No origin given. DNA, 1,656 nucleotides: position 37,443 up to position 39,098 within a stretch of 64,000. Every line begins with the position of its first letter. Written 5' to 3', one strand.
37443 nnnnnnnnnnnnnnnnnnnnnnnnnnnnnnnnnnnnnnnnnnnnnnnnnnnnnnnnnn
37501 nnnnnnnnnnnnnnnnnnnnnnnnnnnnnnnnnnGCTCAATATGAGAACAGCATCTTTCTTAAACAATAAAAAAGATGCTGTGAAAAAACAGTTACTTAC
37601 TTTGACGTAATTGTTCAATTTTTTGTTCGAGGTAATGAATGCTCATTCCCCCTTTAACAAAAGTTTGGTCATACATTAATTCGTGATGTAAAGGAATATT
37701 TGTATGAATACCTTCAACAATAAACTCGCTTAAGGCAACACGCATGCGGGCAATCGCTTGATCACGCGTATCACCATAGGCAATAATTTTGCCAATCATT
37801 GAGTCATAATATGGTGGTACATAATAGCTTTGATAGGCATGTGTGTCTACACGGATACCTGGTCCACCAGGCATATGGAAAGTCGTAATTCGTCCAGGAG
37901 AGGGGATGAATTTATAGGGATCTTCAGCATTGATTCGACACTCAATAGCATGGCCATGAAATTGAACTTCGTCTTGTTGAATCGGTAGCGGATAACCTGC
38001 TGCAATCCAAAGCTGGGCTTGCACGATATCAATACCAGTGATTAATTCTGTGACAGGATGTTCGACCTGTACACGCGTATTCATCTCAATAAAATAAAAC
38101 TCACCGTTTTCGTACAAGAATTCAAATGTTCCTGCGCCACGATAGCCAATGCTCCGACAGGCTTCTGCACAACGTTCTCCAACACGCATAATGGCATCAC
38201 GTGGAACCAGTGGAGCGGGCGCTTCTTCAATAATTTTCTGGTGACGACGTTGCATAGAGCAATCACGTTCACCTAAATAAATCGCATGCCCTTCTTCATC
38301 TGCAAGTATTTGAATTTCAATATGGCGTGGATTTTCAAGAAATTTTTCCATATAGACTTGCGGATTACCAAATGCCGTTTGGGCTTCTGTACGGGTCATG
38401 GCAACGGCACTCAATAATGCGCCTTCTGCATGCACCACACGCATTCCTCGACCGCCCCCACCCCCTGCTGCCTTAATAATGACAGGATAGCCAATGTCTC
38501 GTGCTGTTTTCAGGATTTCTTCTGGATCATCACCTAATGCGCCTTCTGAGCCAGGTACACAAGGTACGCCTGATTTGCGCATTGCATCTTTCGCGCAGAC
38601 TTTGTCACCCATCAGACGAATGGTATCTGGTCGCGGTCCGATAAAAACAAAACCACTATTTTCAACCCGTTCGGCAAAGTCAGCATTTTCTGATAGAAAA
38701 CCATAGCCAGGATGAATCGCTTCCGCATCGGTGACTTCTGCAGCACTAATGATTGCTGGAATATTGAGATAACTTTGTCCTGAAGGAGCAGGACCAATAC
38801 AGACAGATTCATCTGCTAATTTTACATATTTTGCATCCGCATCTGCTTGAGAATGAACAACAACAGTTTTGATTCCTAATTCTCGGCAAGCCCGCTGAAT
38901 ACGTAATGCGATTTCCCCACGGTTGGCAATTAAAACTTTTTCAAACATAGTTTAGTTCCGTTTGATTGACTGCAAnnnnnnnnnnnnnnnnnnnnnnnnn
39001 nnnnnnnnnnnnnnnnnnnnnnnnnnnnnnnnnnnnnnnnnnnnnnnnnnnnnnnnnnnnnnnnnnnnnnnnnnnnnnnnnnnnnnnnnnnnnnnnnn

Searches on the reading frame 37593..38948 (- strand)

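Call 8: search_protein_families(library=pfam, proteins=[window:37593-38948:-], max_evalue=0.001)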
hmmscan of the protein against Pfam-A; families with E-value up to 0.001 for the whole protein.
window:37593-38948:- (451 aa): 6 families
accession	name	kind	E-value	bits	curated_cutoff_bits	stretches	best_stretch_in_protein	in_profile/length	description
PF02786.22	CPSase_L_D2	-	1.1e-77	260.8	19.8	1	115-322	1-209/211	Carbamoyl-phosphate synthase L chain, ATP binding domain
PF00289.28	Biotin_carb_N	-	5e-46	156.1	25.5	1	1-110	1-110/110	Biotin carboxylase, N-terminal domain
PF02785.25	Biotin_carb_C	-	3.1e-38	130.6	32.4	1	336-442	1-108/108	Biotin carboxylase C-terminal domain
PF02222.28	ATP-grasp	-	4.1e-08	33.5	27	1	140-293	17-163/179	ATP-grasp domain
PF07478.18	Dala_Dala_lig_C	-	4.6e-07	30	24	1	145-291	28-174/204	D-ala D-ala ligase C-terminus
PF02655.19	ATP-grasp_3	-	0.00069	20.2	23.2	0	115-294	3-158/160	ATP-grasp domain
